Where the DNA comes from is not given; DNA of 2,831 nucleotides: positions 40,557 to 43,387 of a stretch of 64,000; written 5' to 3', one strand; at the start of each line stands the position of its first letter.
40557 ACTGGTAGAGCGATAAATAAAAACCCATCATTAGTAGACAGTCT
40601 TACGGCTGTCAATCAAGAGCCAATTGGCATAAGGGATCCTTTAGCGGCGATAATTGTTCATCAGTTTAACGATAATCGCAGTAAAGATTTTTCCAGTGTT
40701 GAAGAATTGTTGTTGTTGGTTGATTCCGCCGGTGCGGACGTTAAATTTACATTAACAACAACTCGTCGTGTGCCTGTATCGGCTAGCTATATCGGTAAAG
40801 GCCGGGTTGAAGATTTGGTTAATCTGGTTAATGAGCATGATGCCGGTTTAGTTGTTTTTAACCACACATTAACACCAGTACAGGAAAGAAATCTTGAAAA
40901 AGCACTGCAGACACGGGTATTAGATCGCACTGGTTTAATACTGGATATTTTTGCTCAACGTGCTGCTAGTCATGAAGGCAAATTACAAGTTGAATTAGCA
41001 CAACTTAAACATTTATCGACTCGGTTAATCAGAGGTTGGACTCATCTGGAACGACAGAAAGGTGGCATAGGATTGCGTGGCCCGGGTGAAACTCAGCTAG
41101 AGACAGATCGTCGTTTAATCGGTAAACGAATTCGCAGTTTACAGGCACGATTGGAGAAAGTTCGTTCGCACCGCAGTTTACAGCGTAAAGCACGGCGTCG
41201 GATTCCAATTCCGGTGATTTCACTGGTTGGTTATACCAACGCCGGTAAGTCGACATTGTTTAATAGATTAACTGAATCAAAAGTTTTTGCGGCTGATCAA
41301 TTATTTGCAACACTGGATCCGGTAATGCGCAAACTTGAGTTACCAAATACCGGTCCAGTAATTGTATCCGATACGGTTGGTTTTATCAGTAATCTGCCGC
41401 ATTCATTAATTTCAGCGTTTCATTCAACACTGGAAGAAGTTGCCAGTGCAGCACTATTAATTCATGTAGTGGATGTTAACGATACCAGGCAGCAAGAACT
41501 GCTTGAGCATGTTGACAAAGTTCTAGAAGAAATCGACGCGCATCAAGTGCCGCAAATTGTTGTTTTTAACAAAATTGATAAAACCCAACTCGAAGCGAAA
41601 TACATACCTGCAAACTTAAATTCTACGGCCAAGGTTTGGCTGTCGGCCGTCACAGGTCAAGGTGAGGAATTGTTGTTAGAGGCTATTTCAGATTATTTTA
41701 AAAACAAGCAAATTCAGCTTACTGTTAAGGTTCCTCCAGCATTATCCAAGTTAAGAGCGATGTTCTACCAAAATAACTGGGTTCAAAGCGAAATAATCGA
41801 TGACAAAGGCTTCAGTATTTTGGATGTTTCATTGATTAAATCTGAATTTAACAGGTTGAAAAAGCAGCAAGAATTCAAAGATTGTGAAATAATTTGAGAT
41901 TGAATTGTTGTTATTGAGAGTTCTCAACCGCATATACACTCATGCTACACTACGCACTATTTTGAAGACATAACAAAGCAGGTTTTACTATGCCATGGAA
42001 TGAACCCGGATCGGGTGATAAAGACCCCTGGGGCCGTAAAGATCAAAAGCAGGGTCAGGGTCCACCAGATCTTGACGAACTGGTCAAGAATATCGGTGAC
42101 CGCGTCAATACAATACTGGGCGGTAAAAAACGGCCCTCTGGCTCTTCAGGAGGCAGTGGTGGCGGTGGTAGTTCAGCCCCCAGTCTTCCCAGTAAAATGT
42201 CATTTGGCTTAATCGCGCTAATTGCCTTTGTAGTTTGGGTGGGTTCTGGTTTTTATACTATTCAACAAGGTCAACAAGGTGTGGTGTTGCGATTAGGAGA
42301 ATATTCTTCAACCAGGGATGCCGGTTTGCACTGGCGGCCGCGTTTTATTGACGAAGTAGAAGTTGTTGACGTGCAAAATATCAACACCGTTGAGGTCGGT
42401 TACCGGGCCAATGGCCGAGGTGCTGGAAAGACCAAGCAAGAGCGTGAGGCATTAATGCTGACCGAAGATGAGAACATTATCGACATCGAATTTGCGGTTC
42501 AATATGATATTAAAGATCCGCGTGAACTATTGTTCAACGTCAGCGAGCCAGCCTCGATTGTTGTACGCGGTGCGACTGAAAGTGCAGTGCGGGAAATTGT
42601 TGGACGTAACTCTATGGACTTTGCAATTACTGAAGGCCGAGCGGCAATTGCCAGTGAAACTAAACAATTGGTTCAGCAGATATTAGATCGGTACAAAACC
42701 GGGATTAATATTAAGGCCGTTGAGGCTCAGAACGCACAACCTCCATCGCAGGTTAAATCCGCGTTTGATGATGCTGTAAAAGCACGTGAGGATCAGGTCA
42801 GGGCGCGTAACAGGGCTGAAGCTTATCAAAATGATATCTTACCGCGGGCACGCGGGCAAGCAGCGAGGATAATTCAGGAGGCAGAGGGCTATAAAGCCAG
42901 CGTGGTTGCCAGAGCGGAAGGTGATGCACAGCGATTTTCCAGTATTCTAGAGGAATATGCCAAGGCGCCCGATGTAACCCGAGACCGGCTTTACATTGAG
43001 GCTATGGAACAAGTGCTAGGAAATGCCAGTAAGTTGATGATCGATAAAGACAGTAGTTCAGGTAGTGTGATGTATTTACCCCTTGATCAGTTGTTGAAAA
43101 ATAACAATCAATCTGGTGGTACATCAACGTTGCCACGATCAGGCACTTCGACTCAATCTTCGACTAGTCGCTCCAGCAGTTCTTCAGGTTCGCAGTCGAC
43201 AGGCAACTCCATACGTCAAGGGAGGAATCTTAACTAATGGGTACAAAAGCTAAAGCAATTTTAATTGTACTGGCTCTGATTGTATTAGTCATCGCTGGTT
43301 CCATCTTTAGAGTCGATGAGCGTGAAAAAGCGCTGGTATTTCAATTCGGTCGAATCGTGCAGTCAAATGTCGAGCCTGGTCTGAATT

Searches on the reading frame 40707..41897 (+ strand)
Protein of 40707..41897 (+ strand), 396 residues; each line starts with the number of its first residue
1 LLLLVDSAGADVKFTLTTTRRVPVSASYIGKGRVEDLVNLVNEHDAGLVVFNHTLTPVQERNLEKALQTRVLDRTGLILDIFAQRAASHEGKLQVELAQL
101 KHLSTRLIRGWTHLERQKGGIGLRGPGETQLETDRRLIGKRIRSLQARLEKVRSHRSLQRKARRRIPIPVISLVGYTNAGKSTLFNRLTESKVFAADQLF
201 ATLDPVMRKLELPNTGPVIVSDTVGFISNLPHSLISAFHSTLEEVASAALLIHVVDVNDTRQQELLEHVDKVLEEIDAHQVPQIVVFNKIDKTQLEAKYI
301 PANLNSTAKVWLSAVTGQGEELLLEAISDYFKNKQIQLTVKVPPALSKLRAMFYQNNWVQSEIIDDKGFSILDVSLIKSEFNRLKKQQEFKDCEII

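Call 93: search_protein_families(library=pfam, proteins=[window:40707-41897:+], max_evalue=0.0001)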
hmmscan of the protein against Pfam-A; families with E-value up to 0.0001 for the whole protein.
window:40707-41897:+ (396 aa): 8 families
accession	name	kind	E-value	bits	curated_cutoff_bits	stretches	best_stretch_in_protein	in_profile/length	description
PF16360.10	GTP-bdg_M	-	1.1e-30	106.5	29.5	1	85-163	1-79/79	GTP-binding GTPase Middle Region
PF13167.11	GTP-bdg_N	-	2.8e-26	92.3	25.4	1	4-83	10-89/89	GTP-binding GTPase N-terminal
PF01926.29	MMR_HSR1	-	1.3e-21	77.3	21.9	1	171-289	2-113/113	50S ribosome-binding GTPase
PF00009.33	GTP_EFTU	-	1.5e-06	28.4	26.5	0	247-332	92-187/188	Elongation factor Tu GTP binding domain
PF00025.27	Arf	-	1e-05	25.5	22.3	0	172-294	18-129/174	ADP-ribosylation factor family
PF19275.4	HflX_C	-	1.9e-05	25.1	26.4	0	307-386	10-89/102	HflX C-terminal domain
PF02421.24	FeoB_N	-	2.1e-05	24.5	27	1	171-300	3-125/156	Ferrous iron transport protein B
PF03193.22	RsgA_GTPase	-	2.6e-05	24.5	30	0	161-195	99-133/174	RsgA GTPase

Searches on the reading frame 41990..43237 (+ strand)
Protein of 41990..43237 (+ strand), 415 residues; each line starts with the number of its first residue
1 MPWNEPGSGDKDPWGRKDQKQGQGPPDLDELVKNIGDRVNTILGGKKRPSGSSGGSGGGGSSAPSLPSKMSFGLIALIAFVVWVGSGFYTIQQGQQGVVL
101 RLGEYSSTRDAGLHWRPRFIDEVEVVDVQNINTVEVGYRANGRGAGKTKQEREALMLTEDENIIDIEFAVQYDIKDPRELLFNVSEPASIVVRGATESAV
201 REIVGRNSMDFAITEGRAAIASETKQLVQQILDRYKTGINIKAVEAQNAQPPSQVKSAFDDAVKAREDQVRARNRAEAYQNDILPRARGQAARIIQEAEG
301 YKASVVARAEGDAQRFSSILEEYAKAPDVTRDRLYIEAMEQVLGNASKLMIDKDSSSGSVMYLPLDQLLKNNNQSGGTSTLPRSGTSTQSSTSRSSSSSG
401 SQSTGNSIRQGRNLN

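Call 92: list_cluster_members(proteins=[window:41990-43237:+, window:43237-44109:+, window:44318-45499:+, window:45509-46801:+, window:58728-60236:+, window:60528-61748:-, window:61771-62475:-, window:9365-17854:+, window:37420-39231:+, window:34282-35796:+])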
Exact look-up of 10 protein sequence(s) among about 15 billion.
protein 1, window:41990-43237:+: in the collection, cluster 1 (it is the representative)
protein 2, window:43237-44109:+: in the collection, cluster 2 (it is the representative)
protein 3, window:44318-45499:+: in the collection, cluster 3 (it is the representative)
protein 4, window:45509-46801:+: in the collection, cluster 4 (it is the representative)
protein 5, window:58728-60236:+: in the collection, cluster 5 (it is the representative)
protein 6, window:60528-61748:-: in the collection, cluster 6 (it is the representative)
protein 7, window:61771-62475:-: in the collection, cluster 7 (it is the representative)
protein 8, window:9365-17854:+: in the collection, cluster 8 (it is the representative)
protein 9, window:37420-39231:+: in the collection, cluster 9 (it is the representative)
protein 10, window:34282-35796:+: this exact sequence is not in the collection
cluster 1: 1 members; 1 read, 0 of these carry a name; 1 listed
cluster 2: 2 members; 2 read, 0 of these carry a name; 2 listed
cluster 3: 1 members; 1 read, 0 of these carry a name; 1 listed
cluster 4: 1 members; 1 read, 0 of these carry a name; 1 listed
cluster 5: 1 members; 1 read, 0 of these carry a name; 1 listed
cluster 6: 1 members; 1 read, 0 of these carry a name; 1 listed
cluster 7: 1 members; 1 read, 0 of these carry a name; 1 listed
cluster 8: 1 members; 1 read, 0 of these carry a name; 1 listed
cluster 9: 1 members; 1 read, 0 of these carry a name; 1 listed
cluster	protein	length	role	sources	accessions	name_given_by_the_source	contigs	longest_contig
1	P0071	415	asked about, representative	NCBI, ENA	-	-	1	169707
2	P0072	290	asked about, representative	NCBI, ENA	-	-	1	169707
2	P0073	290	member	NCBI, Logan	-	-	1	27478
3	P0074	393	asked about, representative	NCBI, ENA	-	-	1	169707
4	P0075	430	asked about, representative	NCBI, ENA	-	-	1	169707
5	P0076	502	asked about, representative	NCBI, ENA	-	-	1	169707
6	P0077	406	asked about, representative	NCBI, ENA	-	-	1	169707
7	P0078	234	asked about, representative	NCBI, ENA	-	-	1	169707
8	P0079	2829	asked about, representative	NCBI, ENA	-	-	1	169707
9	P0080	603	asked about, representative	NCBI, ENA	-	-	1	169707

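Call 93: search_protein_families(library=pfam, proteins=[window:41990-43237:+], max_evalue=0.0001)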
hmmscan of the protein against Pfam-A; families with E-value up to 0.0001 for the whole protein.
window:41990-43237:+ (415 aa): 2 families
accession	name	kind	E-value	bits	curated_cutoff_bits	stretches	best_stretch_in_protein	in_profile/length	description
PF01145.31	Band_7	-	5.6e-26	92.1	23.6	1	90-278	2-174/176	SPFH domain / Band 7 family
PF12221.13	HflK_N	-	4e-15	55.9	22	1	1-46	1-44/44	Bacterial membrane protein N terminal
